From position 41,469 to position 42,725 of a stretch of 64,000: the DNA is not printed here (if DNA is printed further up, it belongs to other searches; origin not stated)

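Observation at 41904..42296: Complete AurF-type seven-ligand diiron site visible in the N-oxygenase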

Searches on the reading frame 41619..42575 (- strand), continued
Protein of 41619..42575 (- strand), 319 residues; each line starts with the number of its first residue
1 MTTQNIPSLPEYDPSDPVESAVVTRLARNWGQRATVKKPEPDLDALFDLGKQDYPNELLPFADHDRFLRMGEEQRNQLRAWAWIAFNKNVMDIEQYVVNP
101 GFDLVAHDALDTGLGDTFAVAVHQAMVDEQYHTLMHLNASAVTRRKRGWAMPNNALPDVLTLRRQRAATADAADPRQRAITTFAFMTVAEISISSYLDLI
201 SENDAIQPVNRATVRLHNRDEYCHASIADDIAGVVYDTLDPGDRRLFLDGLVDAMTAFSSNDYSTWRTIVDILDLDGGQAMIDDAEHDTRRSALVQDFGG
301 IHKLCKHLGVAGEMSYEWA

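Call 67: list_cluster_members(proteins=[window:41619-42575:-])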
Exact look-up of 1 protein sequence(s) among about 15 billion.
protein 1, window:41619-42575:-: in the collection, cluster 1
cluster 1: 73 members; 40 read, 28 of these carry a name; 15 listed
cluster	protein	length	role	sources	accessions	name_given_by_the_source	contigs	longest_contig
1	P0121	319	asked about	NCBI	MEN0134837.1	MAG: diiron oxygenase [Rhodococcus sp. (in: high G+C Gram-positive bacteria)]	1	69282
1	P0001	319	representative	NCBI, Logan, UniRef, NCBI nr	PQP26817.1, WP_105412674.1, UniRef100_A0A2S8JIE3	AurF N-oxygenase family protein [Rhodococcus opacus] | N-oxidase n=1 Tax=Rhodococcus opacus TaxID=37919 RepID=A0A2S8JIE3_RHOOP | diiron oxygenase [Rhodococcus opacus]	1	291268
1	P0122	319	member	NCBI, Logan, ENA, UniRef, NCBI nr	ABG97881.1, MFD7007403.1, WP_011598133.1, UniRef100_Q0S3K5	conserved hypothetical protein [Rhodococcus jostii RHA1] | p-aminobenzoate N-oxygenase AurF n=1 Tax=Rhodococcus jostii (strain RHA1) TaxID=101510 ... | diiron oxygenase [Rhodococcus jostii]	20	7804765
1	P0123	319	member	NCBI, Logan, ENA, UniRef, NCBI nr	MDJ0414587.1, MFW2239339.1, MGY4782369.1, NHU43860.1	AurF N-oxygenase family protein [Rhodococcus opacus] | AurF N-oxygenase family protein n=1 Tax=Rhodococcus TaxID=1827 RepID=UPI0006BB4AD8 | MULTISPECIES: diiron oxygenase [Rhodococcus]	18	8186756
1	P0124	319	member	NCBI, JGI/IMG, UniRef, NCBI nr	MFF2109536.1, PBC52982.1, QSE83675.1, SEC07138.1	diiron oxygenase [Rhodococcus sp. ACS1] | p-aminobenzoate N-oxygenase AurF n=1 Tax=Rhodococcus koreensis TaxID=99653 ... | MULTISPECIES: diiron oxygenase [Rhodococcus]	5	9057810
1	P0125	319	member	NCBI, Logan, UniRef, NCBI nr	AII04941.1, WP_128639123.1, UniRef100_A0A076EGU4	AurF N-oxygenase family protein [Rhodococcus opacus] | Para-aminobenzoate N-oxygenase AurF n=1 Tax=Rhodococcus opacus TaxID=37919 ... | diiron oxygenase [Rhodococcus opacus]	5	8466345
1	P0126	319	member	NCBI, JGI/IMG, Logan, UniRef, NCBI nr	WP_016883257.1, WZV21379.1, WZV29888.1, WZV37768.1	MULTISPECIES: AurF N-oxygenase family protein [unclassified Rhodococcus (in: high G+C ... | hypothetical protein | AurF N-oxygenase family protein n=1 Tax=unclassified Rhodococcus (in: high G+C ...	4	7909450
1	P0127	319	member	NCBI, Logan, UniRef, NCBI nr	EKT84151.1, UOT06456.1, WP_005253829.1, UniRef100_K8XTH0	hypothetical protein WSS_A03510 [Rhodococcus opacus M213] | N-oxidase n=1 Tax=Rhodococcus opacus M213 TaxID=1129896 RepID=K8XTH0_RHOOP | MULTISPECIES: diiron oxygenase [Rhodococcus]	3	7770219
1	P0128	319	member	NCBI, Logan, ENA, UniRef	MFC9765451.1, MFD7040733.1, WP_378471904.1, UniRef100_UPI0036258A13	diiron oxygenase [Rhodococcus jostii] | AurF N-oxygenase family protein n=1 Tax=Rhodococcus jostii TaxID=132919 ...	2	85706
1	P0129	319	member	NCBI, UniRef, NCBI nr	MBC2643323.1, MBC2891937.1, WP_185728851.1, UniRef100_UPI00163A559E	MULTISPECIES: diiron oxygenase [unclassified Rhodococcus (in: high G+C Gram-positive ... | AurF N-oxygenase family protein n=1 Tax=unclassified Rhodococcus (in: high G+C ...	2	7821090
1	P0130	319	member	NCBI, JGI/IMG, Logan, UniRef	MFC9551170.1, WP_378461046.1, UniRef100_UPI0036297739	diiron oxygenase [Rhodococcus sp. NPDC056960] | hypothetical protein | AurF N-oxygenase family protein n=1 Tax=Rhodococcus sp. NPDC056960 TaxID=3345982 ...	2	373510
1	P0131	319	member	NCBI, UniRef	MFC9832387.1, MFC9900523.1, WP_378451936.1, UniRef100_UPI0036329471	diiron oxygenase [Rhodococcus sp. NPDC127530] | diiron oxygenase n=1 Tax=unclassified Rhodococcus (in: high G+C Gram-positive bacteria) ...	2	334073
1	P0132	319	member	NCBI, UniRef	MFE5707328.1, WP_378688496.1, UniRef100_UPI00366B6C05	diiron oxygenase [Rhodococcus koreensis] | AurF N-oxygenase family protein n=1 Tax=Rhodococcus koreensis TaxID=99653 ...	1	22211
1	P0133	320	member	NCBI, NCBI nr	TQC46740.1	diiron oxygenase [Rhodococcus sp. WS4]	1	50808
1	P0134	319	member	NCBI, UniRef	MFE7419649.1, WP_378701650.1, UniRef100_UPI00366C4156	diiron oxygenase [Rhodococcus sp. NPDC057529] | AurF N-oxygenase family protein n=1 Tax=Rhodococcus sp. NPDC057529 TaxID=3346158 ...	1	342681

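Call 68: find_related_loci(query=A1, collection=genome_contigs, flank=10000)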
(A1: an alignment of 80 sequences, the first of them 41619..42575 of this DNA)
Query A1 (319 aa) in genome_contigs; peptide patterns used: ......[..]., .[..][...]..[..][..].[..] (x = any residue, [..] = any of these).
571 stretches matched a pattern; 231 encode a relative of the query (tblastn E <= 1e-3); the best 80 are kept; 80 distinct loci.
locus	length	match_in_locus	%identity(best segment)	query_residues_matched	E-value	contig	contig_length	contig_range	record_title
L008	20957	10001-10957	97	1-319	0e+0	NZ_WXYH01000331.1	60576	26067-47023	Rhodococcus sp. T7 MLGJGCBP_332, whole genome shotgun sequence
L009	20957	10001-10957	97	1-319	0e+0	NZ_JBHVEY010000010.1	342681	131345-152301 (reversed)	Rhodococcus sp. NPDC057529 NPDC057529_323_C2.ctg-0010, whole genome shotgun sequence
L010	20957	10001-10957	97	1-319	0e+0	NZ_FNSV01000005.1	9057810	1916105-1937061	Rhodococcus koreensis strain DSM 44498, whole genome shotgun sequence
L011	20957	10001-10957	95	1-319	0e+0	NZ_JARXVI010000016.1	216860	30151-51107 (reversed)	Rhodococcus opacus strain 1CP Ga0498881_16, whole genome shotgun sequence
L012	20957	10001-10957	93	1-319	0e+0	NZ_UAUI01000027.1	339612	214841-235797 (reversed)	Rhodococcus wratislaviensis strain NCTC13229, whole genome shotgun sequence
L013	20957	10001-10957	93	1-319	0e+0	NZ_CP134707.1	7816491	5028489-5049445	Rhodococcus opacus strain DSM 43205 chromosome, complete genome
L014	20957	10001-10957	92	1-319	0e+0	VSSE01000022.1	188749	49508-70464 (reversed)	Rhodococcus opacus strain DSM 44188 tig00000048, whole genome shotgun sequence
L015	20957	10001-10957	92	1-319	0e+0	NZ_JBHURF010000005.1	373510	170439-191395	Rhodococcus sp. NPDC056960 NPDC056960_390_D11.ctg-0005, whole genome shotgun sequence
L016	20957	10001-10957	85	1-319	0e+0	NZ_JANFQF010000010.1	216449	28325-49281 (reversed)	Rhodococcus tibetensis strain FXJ9.536 Rhodococcus-sp-C1-26885_ctg10, whole genome shotgun sequence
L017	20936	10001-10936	82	7-318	3e-176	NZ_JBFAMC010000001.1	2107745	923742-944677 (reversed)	Rhodococcus sp. NPDC049939 NPDC049939_147_D2.ctg-0001, whole genome shotgun sequence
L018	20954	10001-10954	94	1-318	0e+0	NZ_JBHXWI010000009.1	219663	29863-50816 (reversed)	Rhodococcus sp. NPDC127593 NPDC127593_391_E10.ctg-0009, whole genome shotgun sequence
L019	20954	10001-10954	92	1-318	0e+0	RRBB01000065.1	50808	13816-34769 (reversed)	Rhodococcus sp. WS4 NODE_65_length_50808_cov_11.9479_ID_34503, whole genome shotgun sequence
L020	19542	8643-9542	69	19-318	8e-140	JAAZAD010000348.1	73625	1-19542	MAG: Rhodococcus sp. (in: high G+C Gram-positive bacteria) isolate AS06rmzACSIP_394 438810_AS06, whole genome shotgun se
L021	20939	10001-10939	64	7-319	2e-137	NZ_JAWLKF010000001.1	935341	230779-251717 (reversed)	Rhodococcus cerastii strain IEGM 1327 NODE_1_length_935341_cov_266.339239, whole genome shotgun sequence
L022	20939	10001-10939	65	7-319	2e-137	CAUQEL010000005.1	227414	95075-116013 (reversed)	MAG TPA_asm: uncultured Rhodococcus sp. isolate ERR9968740_bin.19_MetaWRAP_v1.3_MAG genome assembly, contig: ERZ21615630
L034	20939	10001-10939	63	7-319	2e-134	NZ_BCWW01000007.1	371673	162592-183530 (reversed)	Rhodococcoides fascians NBRC 12155 = LMG 3623 strain NBRC 12155, whole genome shotgun sequence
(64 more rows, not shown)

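Call 72: search_protein_families(library=pfam, proteins=[L034:8532-9032:+, L034:9036-9953:+, L034:7070-7828:-, L034:7750-8223:-, L034:6094-6465:-, L034:5218-6066:-, L034:11832-12893:+, L034:12658-13758:+, L034:13762-14694:+, L034:14747-15778:+], max_evalue=0.001)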
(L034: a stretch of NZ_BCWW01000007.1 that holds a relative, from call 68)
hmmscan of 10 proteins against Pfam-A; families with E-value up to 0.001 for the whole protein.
L034:8532-9032:+ (167 aa): 1 family
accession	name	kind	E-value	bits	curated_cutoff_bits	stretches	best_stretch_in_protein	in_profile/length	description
PF14539.12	DUF4442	-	1.4e-53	181.1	25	1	27-162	1-132/132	Domain of unknown function (DUF4442)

L034:9036-9953:+ (306 aa): 2 families
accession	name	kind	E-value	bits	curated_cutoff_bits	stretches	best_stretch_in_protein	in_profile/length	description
PF20463.3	PDH_C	-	6.9e-06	26.8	22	1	172-275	1-101/102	Prephenate dehydrogenase, dimerization domain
PF01370.27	Epimerase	-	9.7e-05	22.3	20.9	1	17-77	1-65/240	NAD dependent epimerase/dehydratase family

L034:7070-7828:- (253 aa): 1 family
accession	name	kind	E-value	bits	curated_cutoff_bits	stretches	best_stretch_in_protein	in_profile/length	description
PF00297.29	Ribosomal_L3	-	3e-17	63.1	22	1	128-222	200-290/369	Ribosomal protein L3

L034:7750-8223:- (158 aa): 1 family
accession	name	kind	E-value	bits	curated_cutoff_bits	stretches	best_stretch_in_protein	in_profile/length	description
PF00338.27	Ribosomal_S10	-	1.4e-36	125.1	21.2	1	64-157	1-97/98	Ribosomal protein S10p/S20e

L034:6094-6465:- (124 aa): 1 family
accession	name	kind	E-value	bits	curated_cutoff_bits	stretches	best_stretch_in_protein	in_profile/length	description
PF00276.25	Ribosomal_L23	-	6.6e-31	107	30.8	1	32-114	1-83/86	Ribosomal protein L23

L034:5218-6066:- (283 aa): 2 families
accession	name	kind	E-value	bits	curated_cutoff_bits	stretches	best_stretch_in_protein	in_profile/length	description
PF03947.24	Ribosomal_L2_C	-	8.9e-56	187.8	33.7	1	131-256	1-126/126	Ribosomal Proteins L2, C-terminal domain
PF00181.30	Ribosomal_L2_N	-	1.6e-34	118.2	23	1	47-122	1-75/77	Ribosomal Proteins L2, RNA binding N-terminal domain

L034:11832-12893:+ (354 aa): 2 families
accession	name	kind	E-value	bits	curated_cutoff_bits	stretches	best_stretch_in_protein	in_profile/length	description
PF12698.13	ABC2_membrane_3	-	1.7e-11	44.2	31.6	1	156-348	159-347/347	ABC-2 family transporter protein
PF01061.29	ABC2_membrane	-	6.6e-07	29.5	26.9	1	110-309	2-200/211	ABC-2 type transporter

L034:12658-13758:+ (367 aa): 3 families
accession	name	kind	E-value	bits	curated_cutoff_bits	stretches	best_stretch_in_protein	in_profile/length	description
PF01061.29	ABC2_membrane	-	3.3e-16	59.9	26.9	1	124-328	7-209/211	ABC-2 type transporter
PF12698.13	ABC2_membrane_3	-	4.6e-08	33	31.6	1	173-353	165-342/347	ABC-2 family transporter protein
PF12679.13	ABC2_membrane_2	-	0.0001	22.1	27.2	1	150-298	72-203/283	ABC-2 family transporter protein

L034:13762-14694:+ (311 aa): 4 families
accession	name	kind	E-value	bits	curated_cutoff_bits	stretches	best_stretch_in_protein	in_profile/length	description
PF00535.33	Glycos_transf_2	-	5.3e-14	52.9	23.3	1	27-151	1-123/168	Glycosyl transferase family 2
PF13641.12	Glyco_tranf_2_3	-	4.9e-07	30.4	27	1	24-238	1-226/230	Glycosyltransferase like family 2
PF13632.12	Glyco_trans_2_3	-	1.1e-06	29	27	1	114-284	6-176/198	Glycosyl transferase family group 2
PF10111.15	Glyco_tranf_2_2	-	7.6e-05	22.8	27.3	0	85-127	61-102/276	Glycosyltransferase like family 2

L034:14747-15778:+ (344 aa): 5 families
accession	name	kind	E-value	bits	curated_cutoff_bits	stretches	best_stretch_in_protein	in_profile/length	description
PF01674.24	Lipase_2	-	1.5e-16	61.1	20.3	1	95-284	2-179/219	Lipase (class 2)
PF00561.26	Abhydrolase_1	-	7.3e-09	36.1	25.8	1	96-211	2-102/245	alpha/beta hydrolase fold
PF12697.13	Abhydrolase_6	-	3.6e-07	31.5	26.3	1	97-266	1-150/217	Alpha/beta hydrolase family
PF24096.1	DUF7379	-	2.4e-06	28.1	33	1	166-230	67-129/191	Domain of unknown function (DUF7379)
PF02089.21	Palm_thioest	-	3.3e-06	27.4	26.8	1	96-217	1-114/254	Palmitoyl protein thioesterase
